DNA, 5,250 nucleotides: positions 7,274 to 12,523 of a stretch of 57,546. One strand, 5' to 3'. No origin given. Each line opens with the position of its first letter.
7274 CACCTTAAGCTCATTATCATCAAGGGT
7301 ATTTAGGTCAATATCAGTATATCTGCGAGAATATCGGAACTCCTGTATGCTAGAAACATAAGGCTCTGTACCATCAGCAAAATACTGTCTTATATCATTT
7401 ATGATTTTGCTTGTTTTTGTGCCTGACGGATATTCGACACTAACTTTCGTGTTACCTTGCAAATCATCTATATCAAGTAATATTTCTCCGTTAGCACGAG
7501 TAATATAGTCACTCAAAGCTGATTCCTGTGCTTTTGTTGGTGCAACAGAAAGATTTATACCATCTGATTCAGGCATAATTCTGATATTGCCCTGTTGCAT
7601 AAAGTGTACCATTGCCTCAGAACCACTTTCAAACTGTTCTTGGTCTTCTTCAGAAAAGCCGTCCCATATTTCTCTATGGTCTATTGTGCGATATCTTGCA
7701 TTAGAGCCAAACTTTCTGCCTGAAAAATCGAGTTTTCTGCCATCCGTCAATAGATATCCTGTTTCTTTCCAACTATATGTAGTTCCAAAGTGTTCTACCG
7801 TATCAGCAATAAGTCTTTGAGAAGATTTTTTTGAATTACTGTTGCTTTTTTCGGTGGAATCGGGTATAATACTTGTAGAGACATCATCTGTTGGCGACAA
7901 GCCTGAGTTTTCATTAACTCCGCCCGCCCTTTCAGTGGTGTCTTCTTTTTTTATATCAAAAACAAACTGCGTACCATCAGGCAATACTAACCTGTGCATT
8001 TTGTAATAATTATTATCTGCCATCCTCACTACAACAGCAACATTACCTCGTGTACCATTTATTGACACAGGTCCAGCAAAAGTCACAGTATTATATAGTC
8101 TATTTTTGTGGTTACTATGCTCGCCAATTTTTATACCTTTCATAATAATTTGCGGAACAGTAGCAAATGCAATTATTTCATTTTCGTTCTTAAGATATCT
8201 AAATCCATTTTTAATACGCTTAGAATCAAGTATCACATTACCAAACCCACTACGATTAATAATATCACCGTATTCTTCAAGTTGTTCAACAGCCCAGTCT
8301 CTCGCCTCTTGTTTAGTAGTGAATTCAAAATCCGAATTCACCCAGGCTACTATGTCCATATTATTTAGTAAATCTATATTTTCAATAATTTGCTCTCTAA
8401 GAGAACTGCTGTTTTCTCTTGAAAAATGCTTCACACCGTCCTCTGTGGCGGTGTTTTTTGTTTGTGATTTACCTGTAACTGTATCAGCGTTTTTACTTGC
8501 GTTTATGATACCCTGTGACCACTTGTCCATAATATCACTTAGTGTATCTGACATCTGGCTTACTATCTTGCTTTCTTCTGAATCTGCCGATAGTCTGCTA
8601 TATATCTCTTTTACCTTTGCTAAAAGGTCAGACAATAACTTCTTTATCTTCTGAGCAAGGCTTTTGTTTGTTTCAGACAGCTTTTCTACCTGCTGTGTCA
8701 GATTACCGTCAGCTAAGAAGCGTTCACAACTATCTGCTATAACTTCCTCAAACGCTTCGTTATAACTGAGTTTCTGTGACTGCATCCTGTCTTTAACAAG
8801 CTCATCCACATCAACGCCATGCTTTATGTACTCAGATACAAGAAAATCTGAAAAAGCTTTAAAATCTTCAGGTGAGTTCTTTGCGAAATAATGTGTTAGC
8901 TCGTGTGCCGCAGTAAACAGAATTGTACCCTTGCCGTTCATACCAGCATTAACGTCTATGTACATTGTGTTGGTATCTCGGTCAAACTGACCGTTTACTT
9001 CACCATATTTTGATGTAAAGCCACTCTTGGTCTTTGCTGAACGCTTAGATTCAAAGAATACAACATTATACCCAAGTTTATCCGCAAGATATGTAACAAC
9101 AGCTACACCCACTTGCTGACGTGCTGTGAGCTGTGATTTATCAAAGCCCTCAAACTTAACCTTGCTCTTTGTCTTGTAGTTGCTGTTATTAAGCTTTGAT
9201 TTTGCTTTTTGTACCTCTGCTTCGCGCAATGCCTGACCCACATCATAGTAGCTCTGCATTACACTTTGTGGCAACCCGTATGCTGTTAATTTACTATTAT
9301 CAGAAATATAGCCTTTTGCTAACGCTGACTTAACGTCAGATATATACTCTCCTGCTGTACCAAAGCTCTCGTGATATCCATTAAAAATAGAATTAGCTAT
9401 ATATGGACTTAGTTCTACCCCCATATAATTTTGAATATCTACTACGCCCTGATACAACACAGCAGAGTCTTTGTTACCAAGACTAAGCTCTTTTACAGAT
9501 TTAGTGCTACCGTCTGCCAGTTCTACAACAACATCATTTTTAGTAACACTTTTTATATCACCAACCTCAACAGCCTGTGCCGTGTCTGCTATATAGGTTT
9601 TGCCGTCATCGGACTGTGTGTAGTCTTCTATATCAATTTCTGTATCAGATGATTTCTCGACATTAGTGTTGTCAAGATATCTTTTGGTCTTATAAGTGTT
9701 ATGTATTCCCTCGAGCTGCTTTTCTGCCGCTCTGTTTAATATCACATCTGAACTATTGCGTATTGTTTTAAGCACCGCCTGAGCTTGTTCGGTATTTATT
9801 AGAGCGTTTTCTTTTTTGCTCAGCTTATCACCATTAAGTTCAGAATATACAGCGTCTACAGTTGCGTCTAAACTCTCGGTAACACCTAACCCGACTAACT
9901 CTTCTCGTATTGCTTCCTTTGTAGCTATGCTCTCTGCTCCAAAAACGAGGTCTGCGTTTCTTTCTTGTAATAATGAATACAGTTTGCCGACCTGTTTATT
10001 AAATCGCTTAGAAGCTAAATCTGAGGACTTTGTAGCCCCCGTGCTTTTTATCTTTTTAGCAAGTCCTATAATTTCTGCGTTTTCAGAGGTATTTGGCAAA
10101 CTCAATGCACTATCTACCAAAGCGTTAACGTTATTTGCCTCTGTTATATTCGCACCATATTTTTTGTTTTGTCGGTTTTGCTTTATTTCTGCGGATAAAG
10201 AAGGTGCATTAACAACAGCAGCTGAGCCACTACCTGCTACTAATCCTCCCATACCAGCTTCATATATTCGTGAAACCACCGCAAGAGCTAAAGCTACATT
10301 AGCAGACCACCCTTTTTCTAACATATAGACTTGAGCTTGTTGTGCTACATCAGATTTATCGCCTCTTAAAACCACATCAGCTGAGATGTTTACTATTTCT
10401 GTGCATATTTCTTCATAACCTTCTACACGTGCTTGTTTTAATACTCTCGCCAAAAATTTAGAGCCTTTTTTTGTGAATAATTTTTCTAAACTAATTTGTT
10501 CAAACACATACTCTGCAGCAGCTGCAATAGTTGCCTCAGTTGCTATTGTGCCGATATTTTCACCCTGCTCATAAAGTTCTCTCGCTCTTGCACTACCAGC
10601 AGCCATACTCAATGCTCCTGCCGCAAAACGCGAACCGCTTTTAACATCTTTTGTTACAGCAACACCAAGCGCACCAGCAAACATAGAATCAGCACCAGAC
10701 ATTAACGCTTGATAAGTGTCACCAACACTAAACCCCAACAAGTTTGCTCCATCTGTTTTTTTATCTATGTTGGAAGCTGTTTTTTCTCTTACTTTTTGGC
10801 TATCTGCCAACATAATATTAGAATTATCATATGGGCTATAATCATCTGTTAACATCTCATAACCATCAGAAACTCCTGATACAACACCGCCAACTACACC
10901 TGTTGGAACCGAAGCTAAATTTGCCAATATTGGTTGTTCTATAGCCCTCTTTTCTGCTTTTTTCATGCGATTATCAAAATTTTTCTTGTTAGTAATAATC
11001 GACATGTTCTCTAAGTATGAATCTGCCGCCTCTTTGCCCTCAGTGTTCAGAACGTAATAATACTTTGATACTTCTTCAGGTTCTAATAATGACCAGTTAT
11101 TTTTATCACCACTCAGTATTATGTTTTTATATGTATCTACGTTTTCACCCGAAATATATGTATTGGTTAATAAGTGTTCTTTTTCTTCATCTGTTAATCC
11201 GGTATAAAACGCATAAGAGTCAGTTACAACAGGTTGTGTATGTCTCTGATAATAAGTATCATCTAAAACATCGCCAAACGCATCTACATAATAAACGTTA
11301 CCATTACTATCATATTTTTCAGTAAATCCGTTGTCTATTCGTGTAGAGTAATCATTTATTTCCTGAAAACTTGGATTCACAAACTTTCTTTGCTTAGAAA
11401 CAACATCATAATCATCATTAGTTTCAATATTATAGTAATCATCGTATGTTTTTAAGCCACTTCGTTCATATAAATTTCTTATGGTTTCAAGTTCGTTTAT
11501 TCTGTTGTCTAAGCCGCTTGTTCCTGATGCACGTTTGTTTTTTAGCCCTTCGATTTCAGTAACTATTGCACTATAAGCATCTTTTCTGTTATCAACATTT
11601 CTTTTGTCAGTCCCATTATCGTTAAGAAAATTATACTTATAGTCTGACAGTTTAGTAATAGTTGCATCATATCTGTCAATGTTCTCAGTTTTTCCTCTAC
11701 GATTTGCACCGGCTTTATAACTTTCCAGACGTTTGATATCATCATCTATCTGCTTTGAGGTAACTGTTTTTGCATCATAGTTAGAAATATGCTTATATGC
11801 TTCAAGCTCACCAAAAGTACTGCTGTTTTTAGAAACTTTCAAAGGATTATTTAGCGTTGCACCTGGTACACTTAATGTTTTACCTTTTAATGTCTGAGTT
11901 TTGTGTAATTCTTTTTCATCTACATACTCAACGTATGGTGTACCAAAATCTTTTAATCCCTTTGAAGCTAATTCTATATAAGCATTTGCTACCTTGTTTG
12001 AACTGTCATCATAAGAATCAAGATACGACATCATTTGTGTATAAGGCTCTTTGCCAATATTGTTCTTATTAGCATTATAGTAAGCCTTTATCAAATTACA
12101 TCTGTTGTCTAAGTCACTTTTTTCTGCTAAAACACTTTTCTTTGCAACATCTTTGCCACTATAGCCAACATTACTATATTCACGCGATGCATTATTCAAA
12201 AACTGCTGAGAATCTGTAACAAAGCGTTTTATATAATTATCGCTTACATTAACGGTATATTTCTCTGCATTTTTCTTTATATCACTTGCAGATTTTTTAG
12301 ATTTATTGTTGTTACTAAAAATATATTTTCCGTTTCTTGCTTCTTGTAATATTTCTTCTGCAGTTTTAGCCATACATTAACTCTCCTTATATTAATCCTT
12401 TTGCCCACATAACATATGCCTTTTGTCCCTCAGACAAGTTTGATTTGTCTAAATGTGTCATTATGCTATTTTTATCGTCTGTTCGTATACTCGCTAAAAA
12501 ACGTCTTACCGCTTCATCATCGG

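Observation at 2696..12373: Single 3225-aa ORF with an HExxH module sits in the tail slot of the prophage: candidate injected polyvalent effector and ejectosome protein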

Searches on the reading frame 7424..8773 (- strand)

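Call 11: search_protein_families(library=pfam, proteins=[window:7424-8773:-], max_evalue=0.1)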
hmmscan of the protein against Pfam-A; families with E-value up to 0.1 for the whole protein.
window:7424-8773:- (450 aa): 8 families
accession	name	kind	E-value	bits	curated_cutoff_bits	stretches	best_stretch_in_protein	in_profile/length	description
PF18798.6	LPD3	-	5.1e-08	33.5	27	1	153-255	6-110/114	Large polyvalent protein-associated domain 3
PF12081.13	GldM_1st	-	0.00077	20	25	1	30-129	11-114/194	GldM N-terminal domain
PF17114.10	Nod1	-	0.0069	17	28.2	1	25-79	67-121/145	Gef2-related medial cortical node protein Nod1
PF12699.13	phiKZ_IP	-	0.028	14.1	27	0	25-112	123-216/387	phiKZ-like phage internal head proteins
PF18196.7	Cdh1_DBD_1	-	0.037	14.8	26.4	1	12-78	19-86/120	Chromodomain helicase DNA-binding domain 1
PF20936.3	GCIP_C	-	0.049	14.4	36.2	1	26-86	10-71/106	Grap2 and cyclin-D-interacting, C-terminal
PF19068.5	DUF5764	-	0.052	14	29.2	1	34-96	6-68/133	Family of unknown function (DUF5764)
PF05722.18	Ustilago_mating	-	0.057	13.8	28.1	1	30-111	28-108/210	Ustilago B locus mating-type protein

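Call 70: search_protein_families(library=phrogs, proteins=[window:7424-8773:-], max_evalue=0.001)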
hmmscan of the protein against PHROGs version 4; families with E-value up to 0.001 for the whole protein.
window:7424-8773:- (450 aa): 0 families

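Call 71: search_protein_families(library=ncbifam, proteins=[window:7424-8773:-], max_evalue=0.01)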
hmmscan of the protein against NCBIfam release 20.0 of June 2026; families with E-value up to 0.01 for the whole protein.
window:7424-8773:- (450 aa): 0 families

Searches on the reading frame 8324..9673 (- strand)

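Call 11: search_protein_families(library=pfam, proteins=[window:8324-9673:-], max_evalue=0.1)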
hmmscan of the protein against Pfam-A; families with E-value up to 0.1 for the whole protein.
window:8324-9673:- (450 aa): 11 families
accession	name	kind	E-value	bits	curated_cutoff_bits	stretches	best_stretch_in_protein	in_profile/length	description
PF12081.13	GldM_1st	-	0.0011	19.4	25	1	330-417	11-98/194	GldM N-terminal domain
PF17114.10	Nod1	-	0.014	16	28.2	1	325-379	67-121/145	Gef2-related medial cortical node protein Nod1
PF06114.19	Peptidase_M78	-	0.014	15.6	22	1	197-268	1-59/123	IrrE N-terminal-like domain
PF02736.25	Myosin_N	-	0.016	15.4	27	1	38-62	18-42/45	Myosin N-terminal SH3-like domain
PF00745.25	GlutR_dimer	-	0.019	15.7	22.9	0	138-165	25-53/99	Glutamyl-tRNAGlu reductase, dimerisation domain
PF19068.5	DUF5764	-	0.029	14.8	29.2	1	334-396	6-68/133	Family of unknown function (DUF5764)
PF20936.3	GCIP_C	-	0.039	14.8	36.2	1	325-386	9-71/106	Grap2 and cyclin-D-interacting, C-terminal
PF18196.7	Cdh1_DBD_1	-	0.048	14.4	26.4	1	312-378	19-86/120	Chromodomain helicase DNA-binding domain 1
PF05722.18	Ustilago_mating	-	0.091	13.2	28.1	0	330-411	28-108/210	Ustilago B locus mating-type protein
PF24564.1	DUF7605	-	0.091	13.1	27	0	293-377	69-153/183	Domain of unknown function (DUF7605)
PF05388.16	Carbpep_Y_N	-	0.098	13.4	25.8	0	299-380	32-116/127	Carboxypeptidase Y pro-peptide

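Call 70: search_protein_families(library=phrogs, proteins=[window:8324-9673:-], max_evalue=0.001)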
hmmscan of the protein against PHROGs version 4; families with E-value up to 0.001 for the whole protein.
window:8324-9673:- (450 aa): 0 families

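Call 71: search_protein_families(library=ncbifam, proteins=[window:8324-9673:-], max_evalue=0.01)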
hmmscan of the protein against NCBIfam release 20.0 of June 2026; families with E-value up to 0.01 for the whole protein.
window:8324-9673:- (450 aa): 0 families

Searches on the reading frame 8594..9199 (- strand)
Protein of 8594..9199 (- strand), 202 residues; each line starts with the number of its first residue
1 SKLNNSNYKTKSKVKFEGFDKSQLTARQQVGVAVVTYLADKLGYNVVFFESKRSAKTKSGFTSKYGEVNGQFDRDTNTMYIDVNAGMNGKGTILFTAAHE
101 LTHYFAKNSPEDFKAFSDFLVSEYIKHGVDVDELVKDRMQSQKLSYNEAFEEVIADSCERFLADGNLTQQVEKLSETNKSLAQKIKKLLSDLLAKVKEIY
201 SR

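Call 65: search_protein_families(library=pfam, alignment_id=A4, max_evalue=0.01)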
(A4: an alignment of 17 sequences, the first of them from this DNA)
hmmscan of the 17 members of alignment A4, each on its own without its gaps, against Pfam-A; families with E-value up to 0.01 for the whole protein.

A. member 1, seq(202 aa): 1 family
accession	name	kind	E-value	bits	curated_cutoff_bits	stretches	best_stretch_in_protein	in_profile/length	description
PF06114.19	Peptidase_M78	-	0.0034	17.6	22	1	39-110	1-59/123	IrrE N-terminal-like domain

B. families by the number of members that match (of 17 scanned): 7 families
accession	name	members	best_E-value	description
PF20573.4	DUF6782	3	3.6e-05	Putative metallopeptidase family (DUF6782)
PF19527.4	DUF6055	2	0.0014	Family of unknown function (DUF6055)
PF01431.27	Peptidase_M13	1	0.00037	Peptidase family M13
PF14270.11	DUF4358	1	0.0009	Domain of unknown function (DUF4358)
PF06114.19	Peptidase_M78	1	0.0034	IrrE N-terminal-like domain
PF03938.19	OmpH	1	0.0041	Outer membrane protein (OmpH-like)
PF24012.1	DUF7326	1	0.01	Family of unknown function (DUF7326)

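Call 66: search_solved_structures(query=A4, max_evalue=10, show_alignments=3)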
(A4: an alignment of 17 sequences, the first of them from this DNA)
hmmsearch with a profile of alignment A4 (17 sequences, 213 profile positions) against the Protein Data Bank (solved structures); distinct sequences matched with E-value up to 10: 8.
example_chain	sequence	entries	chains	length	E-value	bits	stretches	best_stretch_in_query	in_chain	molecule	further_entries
7rdr_A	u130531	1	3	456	3.9e-09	40.1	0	179-212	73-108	Circular tendon repeat protein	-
4r5d_A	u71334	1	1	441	8.9e-07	32.4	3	147-197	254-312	Leucine rich repeat protein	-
4r6g_A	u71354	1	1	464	0.00051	23.4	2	138-197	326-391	leucine rich repeats DLRR_K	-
8hkx_S17E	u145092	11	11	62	0.11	15.8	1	110-153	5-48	30S ribosomal protein S17e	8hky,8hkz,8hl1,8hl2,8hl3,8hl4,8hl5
9v39_A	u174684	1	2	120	0.16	15.2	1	117-153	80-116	De novo designed serotonin binder SROb2_30, chain A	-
4eog_A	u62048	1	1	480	0.65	13.2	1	142-201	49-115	Putative uncharacterized protein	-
8slm_A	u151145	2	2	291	1.9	11.7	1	74-113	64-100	Zn dependent hydrolase fused to HTH domain, IrrE ortholog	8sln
3dte_A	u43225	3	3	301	1.9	11.7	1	74-113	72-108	IrrE protein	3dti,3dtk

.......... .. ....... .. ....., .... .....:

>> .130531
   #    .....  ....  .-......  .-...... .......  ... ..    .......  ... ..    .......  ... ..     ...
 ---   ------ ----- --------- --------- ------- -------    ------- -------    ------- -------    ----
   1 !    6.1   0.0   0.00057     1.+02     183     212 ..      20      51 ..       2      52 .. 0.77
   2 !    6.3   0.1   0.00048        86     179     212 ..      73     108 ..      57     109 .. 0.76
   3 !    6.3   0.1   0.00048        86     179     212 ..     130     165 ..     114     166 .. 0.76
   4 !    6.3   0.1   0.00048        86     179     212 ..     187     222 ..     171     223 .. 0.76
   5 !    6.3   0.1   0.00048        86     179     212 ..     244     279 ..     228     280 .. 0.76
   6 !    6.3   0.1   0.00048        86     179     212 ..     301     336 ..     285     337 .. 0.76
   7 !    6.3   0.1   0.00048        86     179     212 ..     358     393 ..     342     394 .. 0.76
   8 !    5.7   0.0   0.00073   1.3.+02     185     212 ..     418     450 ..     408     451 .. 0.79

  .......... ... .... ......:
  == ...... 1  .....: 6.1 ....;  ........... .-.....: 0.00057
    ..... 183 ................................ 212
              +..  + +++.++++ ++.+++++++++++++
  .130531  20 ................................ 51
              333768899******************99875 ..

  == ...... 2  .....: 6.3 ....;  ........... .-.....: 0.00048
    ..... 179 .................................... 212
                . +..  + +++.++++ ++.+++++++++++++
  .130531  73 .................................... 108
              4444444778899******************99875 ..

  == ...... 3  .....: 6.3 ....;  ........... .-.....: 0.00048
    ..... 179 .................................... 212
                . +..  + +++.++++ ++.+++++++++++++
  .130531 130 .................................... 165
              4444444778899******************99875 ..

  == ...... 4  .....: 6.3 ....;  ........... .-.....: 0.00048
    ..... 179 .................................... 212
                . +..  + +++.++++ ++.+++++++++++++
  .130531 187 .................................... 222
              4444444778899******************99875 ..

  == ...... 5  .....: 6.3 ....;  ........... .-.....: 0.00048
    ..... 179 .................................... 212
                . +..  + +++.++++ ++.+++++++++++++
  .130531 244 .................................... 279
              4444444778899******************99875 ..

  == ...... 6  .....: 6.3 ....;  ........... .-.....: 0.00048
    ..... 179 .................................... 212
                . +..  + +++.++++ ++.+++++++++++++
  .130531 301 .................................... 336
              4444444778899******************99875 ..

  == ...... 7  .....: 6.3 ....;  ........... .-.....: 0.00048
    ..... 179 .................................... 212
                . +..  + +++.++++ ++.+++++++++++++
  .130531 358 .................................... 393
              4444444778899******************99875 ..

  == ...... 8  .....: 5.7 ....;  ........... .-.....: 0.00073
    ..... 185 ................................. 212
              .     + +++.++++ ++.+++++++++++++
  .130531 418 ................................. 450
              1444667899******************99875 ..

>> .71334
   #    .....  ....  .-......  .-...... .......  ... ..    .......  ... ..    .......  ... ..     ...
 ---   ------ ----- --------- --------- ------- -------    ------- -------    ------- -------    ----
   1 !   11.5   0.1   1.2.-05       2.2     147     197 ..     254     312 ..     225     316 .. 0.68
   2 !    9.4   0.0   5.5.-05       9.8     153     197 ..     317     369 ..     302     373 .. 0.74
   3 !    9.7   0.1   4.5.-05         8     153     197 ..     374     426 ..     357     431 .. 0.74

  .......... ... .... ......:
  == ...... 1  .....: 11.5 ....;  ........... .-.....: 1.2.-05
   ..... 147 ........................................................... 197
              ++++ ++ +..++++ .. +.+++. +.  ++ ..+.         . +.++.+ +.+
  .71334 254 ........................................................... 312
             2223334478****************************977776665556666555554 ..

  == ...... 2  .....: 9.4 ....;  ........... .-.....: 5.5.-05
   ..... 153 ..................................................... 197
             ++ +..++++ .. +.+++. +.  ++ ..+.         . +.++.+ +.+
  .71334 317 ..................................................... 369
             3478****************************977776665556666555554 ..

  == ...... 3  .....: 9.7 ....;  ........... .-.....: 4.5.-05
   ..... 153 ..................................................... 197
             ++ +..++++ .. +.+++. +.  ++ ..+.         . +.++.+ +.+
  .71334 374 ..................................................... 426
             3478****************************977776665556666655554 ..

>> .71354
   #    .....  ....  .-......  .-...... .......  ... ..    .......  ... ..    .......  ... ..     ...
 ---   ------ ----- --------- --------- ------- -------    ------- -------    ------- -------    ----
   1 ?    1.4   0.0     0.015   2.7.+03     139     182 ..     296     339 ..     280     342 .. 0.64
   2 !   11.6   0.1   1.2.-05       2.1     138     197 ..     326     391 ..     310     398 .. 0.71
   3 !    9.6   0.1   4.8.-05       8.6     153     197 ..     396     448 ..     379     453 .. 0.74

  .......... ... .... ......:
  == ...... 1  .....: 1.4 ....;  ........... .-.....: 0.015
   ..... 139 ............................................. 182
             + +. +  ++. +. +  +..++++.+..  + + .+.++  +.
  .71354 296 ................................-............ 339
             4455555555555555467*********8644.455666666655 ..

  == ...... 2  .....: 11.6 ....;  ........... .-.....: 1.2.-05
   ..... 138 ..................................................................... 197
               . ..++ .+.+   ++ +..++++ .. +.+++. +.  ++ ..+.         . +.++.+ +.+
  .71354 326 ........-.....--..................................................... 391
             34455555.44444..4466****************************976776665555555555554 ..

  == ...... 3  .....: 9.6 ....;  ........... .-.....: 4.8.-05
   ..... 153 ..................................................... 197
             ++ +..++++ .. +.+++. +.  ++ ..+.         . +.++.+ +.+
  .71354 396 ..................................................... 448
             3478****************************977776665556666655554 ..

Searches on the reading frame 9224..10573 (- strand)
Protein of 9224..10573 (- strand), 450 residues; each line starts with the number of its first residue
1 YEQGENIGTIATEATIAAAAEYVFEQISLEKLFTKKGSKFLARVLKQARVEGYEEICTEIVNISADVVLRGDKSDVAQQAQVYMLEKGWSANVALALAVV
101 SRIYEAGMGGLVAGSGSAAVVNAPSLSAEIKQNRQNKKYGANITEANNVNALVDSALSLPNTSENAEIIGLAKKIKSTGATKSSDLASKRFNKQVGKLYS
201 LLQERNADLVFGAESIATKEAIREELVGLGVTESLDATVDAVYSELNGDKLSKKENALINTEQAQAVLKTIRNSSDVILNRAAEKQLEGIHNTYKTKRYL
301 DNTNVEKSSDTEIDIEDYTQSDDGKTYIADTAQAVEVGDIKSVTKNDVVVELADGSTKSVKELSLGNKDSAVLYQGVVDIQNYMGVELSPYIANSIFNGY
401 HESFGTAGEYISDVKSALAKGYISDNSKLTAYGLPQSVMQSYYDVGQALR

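Call 11: search_protein_families(library=pfam, proteins=[window:9224-10573:-], max_evalue=0.1)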
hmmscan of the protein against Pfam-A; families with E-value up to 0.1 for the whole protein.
window:9224-10573:- (450 aa): 1 family
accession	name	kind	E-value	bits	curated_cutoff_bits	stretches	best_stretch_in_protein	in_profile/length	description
PF02736.25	Myosin_N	-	0.017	15.3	27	1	338-362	18-42/45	Myosin N-terminal SH3-like domain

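Call 70: search_protein_families(library=phrogs, proteins=[window:9224-10573:-], max_evalue=0.001)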
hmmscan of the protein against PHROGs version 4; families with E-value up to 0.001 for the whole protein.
window:9224-10573:- (450 aa): 1 family
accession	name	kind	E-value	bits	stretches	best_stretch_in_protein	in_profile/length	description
phrog_22978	-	unknown function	7.8e-15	53.8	1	13-230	454-665/3513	-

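Call 71: search_protein_families(library=ncbifam, proteins=[window:9224-10573:-], max_evalue=0.01)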
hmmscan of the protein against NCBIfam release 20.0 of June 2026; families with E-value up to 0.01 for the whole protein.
window:9224-10573:- (450 aa): 0 families

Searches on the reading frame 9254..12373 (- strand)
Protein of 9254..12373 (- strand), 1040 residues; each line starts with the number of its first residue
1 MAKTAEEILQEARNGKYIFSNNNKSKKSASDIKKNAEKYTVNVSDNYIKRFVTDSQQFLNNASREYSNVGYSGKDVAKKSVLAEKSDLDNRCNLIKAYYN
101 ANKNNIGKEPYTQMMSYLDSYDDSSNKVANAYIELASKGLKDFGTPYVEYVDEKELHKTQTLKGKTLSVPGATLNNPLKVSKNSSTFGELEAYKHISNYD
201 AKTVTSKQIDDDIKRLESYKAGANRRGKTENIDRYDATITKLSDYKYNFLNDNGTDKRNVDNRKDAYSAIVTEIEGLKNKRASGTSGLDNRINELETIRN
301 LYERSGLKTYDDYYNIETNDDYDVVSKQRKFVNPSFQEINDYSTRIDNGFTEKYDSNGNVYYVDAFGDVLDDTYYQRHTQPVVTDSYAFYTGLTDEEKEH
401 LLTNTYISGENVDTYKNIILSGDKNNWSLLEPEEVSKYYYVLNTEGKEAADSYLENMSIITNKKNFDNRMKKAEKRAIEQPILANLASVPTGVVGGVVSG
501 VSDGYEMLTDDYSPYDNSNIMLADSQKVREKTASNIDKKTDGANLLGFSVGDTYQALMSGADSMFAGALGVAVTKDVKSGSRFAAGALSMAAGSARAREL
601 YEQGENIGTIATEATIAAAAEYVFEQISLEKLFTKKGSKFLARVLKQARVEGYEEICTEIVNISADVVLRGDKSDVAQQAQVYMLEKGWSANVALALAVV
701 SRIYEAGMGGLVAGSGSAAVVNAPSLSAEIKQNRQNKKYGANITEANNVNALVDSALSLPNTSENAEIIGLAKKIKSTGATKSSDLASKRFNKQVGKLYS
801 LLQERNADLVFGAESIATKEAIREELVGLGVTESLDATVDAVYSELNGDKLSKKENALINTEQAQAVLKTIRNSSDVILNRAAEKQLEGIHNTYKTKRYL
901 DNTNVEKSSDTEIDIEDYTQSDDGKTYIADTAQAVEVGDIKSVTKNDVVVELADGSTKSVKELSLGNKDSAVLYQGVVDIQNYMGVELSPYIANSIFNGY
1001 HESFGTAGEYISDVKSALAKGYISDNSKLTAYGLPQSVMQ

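Call 30: find_homologous_proteins(query=window:9254-12373:-, max_evalue=0.001)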
Query window:9254-12373:-: 8000 candidates shared short words with the query, none scored E <= 0.001.
